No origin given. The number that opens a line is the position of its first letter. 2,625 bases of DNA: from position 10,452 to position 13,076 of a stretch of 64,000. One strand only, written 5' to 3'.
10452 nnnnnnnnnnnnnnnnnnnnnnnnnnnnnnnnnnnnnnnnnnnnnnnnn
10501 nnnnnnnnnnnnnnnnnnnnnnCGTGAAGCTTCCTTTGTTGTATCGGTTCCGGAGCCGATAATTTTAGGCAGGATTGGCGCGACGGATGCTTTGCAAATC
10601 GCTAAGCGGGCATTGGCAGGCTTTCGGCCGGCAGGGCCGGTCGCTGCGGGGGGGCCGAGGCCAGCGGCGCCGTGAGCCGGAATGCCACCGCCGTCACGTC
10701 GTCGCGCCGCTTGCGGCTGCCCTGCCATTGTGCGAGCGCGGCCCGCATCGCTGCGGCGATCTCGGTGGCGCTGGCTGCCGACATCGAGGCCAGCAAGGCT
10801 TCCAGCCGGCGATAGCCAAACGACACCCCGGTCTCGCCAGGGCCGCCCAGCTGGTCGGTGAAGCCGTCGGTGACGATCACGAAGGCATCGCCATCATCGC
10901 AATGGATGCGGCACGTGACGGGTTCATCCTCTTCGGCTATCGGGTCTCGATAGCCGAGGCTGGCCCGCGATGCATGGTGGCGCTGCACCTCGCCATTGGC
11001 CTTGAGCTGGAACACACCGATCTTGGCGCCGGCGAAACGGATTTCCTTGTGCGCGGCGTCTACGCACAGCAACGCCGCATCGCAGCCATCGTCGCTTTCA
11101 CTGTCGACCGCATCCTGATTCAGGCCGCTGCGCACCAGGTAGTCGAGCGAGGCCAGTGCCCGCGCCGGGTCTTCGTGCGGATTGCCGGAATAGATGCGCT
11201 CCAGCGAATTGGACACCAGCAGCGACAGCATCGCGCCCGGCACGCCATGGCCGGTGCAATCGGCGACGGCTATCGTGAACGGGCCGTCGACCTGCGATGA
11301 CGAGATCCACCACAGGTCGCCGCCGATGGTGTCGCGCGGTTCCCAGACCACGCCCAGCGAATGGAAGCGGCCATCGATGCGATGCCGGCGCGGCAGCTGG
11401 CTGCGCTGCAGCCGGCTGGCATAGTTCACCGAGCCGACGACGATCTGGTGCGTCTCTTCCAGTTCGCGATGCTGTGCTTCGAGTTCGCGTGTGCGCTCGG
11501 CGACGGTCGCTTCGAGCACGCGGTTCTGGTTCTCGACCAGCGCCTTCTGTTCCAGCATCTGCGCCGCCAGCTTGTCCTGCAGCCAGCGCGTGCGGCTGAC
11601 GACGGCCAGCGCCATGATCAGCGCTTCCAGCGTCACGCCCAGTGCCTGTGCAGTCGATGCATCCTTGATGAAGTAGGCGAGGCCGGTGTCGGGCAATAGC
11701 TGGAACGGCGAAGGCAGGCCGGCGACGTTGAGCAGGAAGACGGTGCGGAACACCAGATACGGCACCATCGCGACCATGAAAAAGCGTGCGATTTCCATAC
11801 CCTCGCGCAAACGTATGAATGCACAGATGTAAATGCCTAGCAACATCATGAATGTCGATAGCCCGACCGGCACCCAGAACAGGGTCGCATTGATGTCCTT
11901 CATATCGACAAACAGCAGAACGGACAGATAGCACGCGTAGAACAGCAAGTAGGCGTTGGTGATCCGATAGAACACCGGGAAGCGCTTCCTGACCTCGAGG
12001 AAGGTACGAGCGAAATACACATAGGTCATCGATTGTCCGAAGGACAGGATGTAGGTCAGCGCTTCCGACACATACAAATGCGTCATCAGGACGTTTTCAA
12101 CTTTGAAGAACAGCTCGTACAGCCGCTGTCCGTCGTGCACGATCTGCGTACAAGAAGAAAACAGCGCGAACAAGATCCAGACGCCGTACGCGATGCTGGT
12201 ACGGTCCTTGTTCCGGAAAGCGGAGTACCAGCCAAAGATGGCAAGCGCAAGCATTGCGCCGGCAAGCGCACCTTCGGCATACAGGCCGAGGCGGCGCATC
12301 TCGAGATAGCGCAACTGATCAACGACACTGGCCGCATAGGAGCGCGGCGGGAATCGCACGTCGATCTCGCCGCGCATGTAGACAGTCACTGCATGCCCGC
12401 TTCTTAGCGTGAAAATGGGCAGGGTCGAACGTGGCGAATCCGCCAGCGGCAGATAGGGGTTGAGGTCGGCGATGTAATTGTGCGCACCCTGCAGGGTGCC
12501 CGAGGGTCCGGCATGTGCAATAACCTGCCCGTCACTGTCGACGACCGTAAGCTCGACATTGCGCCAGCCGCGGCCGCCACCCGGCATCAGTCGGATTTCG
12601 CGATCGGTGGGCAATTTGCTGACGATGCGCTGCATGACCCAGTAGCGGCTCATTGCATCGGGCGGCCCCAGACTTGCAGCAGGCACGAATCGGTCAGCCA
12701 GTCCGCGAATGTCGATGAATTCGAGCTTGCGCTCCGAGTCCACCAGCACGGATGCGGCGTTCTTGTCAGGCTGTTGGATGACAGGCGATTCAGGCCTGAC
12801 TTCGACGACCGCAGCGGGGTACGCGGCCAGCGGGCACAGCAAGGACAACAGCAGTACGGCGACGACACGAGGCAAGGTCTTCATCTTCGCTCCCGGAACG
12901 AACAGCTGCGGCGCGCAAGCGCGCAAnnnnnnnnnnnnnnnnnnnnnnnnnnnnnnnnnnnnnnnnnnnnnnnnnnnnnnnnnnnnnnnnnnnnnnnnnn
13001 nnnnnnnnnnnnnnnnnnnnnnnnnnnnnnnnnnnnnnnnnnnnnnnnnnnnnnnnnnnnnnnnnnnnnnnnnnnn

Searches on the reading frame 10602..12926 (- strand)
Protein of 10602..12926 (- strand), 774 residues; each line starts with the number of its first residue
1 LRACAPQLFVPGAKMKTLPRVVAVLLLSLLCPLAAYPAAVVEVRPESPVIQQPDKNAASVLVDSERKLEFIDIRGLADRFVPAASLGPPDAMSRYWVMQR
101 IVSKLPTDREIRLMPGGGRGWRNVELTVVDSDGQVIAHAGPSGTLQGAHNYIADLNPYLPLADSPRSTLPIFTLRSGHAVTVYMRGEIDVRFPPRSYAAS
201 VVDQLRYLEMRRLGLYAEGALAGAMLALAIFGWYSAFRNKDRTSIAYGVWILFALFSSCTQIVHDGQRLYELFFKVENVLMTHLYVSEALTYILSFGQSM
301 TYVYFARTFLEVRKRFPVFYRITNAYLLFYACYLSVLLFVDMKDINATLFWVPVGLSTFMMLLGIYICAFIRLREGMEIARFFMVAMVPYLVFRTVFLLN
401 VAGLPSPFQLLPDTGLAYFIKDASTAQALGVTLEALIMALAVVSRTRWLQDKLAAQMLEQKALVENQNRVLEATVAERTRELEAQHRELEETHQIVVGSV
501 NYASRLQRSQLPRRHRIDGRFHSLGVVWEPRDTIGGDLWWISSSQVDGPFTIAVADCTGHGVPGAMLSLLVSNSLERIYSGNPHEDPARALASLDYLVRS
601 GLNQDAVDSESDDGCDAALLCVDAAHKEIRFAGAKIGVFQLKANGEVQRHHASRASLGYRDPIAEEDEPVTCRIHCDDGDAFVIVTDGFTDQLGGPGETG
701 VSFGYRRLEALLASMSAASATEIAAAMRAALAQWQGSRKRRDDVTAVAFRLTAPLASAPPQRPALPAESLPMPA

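Call 3: search_protein_families(library=pfam, proteins=[window:10602-12926:-], max_evalue=0.01)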
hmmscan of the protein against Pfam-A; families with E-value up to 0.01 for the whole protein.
window:10602-12926:- (774 aa): 2 families
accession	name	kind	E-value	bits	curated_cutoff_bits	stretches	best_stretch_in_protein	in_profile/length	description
PF07228.17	SpoIIE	-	1.9e-20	74.1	25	1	549-751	4-191/192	Stage II sporulation protein E (SpoIIE)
PF07695.17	7TMR-DISM_7TM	-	2.2e-11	44.5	29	1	217-445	4-205/205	7TM diverse intracellular signalling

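Call 4: search_protein_families(library=ncbifam, proteins=[window:10602-12926:-], max_evalue=0.01)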
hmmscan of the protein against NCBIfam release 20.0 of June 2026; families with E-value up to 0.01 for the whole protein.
window:10602-12926:- (774 aa): 1 family
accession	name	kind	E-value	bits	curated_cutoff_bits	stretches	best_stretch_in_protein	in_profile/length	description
NF038263.1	prot_phos_SiaA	equivalog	5e-61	207.1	700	1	464-751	379-657/658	biofilm regulation protein phosphatase SiaA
